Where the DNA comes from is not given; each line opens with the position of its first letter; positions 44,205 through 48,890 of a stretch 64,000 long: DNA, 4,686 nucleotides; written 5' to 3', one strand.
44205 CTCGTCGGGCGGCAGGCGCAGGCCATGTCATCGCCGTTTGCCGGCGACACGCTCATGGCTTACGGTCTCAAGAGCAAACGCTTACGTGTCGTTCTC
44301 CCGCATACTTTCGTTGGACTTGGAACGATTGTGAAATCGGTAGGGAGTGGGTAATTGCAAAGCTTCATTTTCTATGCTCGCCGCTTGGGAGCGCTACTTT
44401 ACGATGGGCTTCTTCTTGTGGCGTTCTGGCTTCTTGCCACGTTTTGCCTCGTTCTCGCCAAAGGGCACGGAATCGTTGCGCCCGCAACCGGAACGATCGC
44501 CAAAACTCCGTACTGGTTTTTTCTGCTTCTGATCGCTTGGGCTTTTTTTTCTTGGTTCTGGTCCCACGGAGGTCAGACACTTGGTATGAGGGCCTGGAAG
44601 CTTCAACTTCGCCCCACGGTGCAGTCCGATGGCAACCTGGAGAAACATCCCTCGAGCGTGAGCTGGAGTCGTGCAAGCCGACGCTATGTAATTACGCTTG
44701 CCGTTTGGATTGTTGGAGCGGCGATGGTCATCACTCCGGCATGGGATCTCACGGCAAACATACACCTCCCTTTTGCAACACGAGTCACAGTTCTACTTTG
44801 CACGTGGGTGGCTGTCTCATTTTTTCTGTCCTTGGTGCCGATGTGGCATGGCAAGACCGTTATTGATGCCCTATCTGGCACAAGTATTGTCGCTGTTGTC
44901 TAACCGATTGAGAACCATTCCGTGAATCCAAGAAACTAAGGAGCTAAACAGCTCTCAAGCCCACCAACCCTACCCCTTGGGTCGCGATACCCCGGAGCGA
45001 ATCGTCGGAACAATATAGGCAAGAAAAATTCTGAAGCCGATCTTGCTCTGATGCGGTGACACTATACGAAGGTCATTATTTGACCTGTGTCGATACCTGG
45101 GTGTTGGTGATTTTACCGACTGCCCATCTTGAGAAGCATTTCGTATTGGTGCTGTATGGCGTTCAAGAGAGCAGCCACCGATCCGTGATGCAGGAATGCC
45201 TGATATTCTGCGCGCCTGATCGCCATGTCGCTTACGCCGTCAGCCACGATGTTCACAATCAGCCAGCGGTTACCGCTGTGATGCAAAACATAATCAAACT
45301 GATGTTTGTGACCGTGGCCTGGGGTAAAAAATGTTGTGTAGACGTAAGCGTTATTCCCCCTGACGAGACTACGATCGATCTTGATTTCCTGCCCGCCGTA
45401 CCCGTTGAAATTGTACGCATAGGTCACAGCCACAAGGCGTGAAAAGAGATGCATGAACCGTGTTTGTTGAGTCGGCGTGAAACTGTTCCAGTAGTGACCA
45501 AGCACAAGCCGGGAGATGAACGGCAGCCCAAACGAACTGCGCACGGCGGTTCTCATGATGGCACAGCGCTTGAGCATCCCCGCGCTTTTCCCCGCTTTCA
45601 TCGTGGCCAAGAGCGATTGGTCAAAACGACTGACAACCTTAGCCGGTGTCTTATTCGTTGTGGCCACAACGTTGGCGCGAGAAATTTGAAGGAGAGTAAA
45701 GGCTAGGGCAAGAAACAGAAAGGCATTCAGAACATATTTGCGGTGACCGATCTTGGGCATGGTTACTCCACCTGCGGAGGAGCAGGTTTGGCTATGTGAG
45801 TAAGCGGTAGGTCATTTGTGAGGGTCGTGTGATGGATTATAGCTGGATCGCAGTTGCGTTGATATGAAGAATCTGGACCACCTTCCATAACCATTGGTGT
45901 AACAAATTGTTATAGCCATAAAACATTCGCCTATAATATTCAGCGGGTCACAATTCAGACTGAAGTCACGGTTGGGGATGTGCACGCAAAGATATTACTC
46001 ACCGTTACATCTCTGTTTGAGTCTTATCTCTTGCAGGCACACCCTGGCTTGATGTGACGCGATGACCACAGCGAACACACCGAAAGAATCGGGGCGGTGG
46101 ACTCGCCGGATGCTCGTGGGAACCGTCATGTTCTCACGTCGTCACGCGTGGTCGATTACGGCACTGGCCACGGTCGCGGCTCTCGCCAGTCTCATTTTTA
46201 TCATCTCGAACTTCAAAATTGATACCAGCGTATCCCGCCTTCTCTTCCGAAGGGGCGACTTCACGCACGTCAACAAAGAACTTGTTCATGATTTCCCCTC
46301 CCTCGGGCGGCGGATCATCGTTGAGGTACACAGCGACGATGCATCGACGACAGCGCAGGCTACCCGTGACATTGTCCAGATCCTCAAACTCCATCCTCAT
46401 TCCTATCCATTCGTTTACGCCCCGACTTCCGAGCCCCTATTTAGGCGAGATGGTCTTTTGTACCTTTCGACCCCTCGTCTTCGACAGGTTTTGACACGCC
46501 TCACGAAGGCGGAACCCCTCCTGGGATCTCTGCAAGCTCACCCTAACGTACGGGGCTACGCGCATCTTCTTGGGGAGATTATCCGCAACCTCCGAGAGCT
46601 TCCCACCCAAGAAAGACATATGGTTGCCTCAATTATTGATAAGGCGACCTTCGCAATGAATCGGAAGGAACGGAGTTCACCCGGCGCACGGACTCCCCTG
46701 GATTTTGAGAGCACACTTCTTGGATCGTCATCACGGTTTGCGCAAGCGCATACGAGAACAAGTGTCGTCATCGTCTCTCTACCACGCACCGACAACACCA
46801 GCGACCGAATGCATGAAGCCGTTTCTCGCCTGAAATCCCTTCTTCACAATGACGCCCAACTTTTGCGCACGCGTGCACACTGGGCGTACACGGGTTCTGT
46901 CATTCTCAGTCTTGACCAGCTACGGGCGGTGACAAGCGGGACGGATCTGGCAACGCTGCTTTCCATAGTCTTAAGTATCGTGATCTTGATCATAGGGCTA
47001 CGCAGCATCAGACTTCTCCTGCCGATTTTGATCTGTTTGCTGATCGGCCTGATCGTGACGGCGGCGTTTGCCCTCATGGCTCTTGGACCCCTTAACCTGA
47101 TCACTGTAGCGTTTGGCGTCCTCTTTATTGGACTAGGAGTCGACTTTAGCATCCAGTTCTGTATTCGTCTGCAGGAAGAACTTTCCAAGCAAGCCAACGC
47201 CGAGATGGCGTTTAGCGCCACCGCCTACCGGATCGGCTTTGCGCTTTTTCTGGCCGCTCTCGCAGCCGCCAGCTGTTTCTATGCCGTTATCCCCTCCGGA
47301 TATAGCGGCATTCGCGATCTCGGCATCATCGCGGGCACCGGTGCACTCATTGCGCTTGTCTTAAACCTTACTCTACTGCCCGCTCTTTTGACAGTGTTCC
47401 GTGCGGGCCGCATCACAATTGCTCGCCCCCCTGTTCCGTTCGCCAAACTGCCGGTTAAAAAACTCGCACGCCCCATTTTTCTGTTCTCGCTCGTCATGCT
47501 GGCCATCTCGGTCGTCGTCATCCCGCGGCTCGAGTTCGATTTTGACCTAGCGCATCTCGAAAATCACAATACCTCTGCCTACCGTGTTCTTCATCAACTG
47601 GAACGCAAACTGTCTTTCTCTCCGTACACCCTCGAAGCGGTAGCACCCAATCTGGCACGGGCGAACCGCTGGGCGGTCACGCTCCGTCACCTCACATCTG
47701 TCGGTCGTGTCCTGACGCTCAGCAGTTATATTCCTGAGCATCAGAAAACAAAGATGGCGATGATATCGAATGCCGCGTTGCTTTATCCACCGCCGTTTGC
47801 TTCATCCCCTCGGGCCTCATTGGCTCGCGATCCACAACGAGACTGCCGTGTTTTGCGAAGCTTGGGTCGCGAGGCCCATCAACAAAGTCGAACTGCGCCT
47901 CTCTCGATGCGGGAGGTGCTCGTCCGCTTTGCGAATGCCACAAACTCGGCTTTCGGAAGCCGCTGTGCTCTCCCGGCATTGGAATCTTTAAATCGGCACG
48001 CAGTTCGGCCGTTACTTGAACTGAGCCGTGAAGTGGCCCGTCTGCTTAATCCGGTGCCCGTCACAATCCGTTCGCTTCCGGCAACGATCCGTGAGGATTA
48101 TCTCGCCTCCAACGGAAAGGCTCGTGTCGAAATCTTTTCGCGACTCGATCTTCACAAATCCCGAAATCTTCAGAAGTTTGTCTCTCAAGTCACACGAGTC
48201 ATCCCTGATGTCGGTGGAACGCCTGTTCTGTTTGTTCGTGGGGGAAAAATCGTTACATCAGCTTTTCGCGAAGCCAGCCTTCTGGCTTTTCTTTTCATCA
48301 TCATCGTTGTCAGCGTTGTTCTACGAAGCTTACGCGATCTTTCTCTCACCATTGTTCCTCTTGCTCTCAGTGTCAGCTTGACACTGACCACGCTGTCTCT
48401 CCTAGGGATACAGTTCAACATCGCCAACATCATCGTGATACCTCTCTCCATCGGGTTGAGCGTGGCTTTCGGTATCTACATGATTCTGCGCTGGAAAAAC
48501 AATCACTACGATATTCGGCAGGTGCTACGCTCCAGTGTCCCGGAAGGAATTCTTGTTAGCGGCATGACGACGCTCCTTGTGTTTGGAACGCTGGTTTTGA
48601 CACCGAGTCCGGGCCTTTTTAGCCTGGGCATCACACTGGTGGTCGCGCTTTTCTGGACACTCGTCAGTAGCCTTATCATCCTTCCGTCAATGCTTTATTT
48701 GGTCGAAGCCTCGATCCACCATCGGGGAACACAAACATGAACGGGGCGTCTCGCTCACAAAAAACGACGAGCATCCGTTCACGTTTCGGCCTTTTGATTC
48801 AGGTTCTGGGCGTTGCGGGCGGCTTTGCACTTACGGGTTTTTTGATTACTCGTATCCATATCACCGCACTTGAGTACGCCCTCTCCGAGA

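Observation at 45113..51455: hpnN-hpnL operon extended by a PAPS-type sulfotransferase, with divergent hpnM-like and convergent DUF962 genes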

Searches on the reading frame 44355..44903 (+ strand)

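Call 14: search_protein_families(library=pfam, proteins=[window:44355-44903:+], max_evalue=0.001)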
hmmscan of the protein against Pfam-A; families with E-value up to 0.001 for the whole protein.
window:44355-44903:+ (182 aa): 1 family
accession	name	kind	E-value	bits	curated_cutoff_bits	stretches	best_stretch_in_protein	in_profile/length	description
PF06271.18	RDD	-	5e-10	40.3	24.1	1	9-90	6-85/137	RDD family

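Call 70: search_protein_families(library=ncbifam, proteins=[window:44355-44903:+], max_evalue=0.001)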
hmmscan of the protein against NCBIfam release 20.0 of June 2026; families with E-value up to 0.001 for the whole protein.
window:44355-44903:+ (182 aa): 0 families

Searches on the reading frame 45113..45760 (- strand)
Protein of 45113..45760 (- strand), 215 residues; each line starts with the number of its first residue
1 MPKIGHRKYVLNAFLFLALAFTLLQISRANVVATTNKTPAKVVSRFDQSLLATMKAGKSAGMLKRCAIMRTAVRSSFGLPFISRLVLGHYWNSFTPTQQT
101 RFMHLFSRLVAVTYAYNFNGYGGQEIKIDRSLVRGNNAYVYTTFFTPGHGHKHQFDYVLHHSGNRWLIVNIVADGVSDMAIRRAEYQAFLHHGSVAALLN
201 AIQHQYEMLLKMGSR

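Call 12: search_protein_families(library=pfam, proteins=[window:45113-45760:-], max_evalue=0.01)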
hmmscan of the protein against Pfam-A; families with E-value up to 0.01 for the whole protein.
window:45113-45760:- (215 aa): 1 family
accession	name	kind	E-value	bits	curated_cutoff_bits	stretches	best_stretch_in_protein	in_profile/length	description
PF05494.18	MlaC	-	2.2e-32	112.6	26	1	48-203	5-165/166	MlaC protein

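Call 13: search_protein_families(library=ncbifam, proteins=[window:45113-45760:-], max_evalue=0.01)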
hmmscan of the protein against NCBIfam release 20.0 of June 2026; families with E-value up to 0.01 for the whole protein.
window:45113-45760:- (215 aa): 2 families
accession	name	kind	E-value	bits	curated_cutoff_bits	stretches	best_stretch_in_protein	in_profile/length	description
TIGR03481.1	HpnM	hypoth_equivalog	2.7e-47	160.7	160.1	1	23-210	11-199/200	hopanoid biosynthesis associated membrane protein HpnM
NF011697.0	PRK15117.1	equivalog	2.1e-08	34.2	195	1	35-203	23-198/211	phospholipid-binding protein MlaC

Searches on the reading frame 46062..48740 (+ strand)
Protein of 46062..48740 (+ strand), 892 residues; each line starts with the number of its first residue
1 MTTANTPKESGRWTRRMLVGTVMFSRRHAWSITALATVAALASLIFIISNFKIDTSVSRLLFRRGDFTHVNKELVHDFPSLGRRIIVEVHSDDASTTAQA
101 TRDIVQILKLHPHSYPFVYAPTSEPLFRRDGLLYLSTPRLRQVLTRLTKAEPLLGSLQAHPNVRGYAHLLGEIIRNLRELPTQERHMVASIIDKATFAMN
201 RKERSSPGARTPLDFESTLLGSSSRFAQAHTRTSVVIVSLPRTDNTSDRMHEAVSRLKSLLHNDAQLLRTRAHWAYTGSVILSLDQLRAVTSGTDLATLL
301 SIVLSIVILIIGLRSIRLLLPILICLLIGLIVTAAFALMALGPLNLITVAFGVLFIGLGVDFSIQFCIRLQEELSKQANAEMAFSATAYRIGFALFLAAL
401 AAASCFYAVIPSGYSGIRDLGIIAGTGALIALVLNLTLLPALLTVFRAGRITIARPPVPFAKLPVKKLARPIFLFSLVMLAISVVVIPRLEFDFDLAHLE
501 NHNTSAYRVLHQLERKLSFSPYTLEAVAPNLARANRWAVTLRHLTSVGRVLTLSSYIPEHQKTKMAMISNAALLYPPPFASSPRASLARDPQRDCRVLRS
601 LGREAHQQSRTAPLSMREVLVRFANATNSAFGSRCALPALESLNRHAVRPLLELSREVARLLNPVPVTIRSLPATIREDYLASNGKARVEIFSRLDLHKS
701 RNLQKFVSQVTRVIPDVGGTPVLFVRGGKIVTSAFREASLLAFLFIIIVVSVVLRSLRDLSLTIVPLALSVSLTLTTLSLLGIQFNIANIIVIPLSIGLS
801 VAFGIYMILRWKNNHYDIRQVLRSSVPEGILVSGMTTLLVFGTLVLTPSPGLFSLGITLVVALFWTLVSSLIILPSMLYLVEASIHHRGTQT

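Call 12: search_protein_families(library=pfam, proteins=[window:46062-48740:+], max_evalue=0.01)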
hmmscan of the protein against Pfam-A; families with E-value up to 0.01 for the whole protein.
window:46062-48740:+ (892 aa): 2 families
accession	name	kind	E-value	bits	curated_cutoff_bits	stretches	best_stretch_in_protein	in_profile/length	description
PF03176.21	MMPL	-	1.6e-15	57.3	20.5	1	247-451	100-305/333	MMPL family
PF02355.23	SecD_SecF_C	-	0.0038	17.1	20.5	1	738-880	36-185/189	Protein export membrane protein SecD/SecF, C-terminal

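Call 13: search_protein_families(library=ncbifam, proteins=[window:46062-48740:+], max_evalue=0.01)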
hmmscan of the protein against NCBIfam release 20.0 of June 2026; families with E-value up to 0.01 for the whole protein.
window:46062-48740:+ (892 aa): 8 families
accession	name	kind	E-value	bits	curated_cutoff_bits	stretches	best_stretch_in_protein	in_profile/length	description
TIGR03480.1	HpnN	hypoth_equivalog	2.7e-200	667.5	751.85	1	18-878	2-856/862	hopanoid biosynthesis associated RND transporter like protein HpnN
NF052374.1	HopndTporHpnN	equivalog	7.8e-153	510.6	1100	1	16-877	3-853/858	hopanoid transporter HpnN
NF045600.2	BstA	equivalog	3.2e-42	144.5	1400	2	665-881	681-897/903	sterol transporter cytoplasmic membrane protein BstA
TIGR00921.1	2A067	subfamily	1.2e-37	129.4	351.9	2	270-450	170-350/733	hydrophobe/amphiphile efflux-3 (HAE3) family transporter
TIGR00833.1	actII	subfamily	7.6e-21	74.1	874.7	2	277-516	158-408/910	MMPL family RND transporter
NF006218.0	PRK08343.1-4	subfamily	0.00055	18.9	383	1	228-425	182-361/392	preprotein translocase subunit SecD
NF006356.0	PRK08578.1-4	equivalog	0.0031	17.1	330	1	700-864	111-277/302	preprotein translocase subunit SecF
NF006353.0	PRK08578.1-1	subfamily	0.006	16.1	282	1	737-844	124-231/281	preprotein translocase subunit SecF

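Call 35: search_solved_structures(query=window:46062-48740:+, max_evalue=0.001, show_alignments=1)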
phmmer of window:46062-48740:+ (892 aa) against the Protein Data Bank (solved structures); distinct sequences matched with E-value up to 0.001: 11.
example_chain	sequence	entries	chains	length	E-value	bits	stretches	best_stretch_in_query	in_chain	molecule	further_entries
6wu0_B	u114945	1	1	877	2.4e-93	317.1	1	18-877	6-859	Hopanoid biosynthesis associated RND transporter like protein HpnN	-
5khn_B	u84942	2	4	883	5.6e-93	315.8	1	19-877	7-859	RND transporter | Putative RND superfamily efflux pump membrane protein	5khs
7rph_A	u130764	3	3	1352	2.2e-07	32.7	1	301-448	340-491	Protein dispatched homolog 1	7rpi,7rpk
6xe6_A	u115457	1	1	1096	2.4e-07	32.6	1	300-446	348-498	Protein dispatched homolog 1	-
7rpj_A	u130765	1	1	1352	3.1e-06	28.9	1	301-448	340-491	Protein dispatched homolog 1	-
7e2h_E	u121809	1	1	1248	9.5e-06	27.3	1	300-446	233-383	Protein dispatched homolog 1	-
7e2g_D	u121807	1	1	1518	1.6e-05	26.6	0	300-446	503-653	Protein dispatched homolog 1,Protein dispatched homolog 1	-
7e2i_D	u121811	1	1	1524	1.6e-05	26.6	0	300-446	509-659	Protein dispatched homolog 1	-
9syt_A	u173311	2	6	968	0.0003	22.4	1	251-445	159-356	Siderophore exporter MmpL4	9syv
9syj_A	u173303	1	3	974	0.0003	22.4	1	251-445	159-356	Siderophore exporter MmpL4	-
9gi0_B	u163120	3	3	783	0.00068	21.2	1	251-445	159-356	Siderophore exporter MmpL4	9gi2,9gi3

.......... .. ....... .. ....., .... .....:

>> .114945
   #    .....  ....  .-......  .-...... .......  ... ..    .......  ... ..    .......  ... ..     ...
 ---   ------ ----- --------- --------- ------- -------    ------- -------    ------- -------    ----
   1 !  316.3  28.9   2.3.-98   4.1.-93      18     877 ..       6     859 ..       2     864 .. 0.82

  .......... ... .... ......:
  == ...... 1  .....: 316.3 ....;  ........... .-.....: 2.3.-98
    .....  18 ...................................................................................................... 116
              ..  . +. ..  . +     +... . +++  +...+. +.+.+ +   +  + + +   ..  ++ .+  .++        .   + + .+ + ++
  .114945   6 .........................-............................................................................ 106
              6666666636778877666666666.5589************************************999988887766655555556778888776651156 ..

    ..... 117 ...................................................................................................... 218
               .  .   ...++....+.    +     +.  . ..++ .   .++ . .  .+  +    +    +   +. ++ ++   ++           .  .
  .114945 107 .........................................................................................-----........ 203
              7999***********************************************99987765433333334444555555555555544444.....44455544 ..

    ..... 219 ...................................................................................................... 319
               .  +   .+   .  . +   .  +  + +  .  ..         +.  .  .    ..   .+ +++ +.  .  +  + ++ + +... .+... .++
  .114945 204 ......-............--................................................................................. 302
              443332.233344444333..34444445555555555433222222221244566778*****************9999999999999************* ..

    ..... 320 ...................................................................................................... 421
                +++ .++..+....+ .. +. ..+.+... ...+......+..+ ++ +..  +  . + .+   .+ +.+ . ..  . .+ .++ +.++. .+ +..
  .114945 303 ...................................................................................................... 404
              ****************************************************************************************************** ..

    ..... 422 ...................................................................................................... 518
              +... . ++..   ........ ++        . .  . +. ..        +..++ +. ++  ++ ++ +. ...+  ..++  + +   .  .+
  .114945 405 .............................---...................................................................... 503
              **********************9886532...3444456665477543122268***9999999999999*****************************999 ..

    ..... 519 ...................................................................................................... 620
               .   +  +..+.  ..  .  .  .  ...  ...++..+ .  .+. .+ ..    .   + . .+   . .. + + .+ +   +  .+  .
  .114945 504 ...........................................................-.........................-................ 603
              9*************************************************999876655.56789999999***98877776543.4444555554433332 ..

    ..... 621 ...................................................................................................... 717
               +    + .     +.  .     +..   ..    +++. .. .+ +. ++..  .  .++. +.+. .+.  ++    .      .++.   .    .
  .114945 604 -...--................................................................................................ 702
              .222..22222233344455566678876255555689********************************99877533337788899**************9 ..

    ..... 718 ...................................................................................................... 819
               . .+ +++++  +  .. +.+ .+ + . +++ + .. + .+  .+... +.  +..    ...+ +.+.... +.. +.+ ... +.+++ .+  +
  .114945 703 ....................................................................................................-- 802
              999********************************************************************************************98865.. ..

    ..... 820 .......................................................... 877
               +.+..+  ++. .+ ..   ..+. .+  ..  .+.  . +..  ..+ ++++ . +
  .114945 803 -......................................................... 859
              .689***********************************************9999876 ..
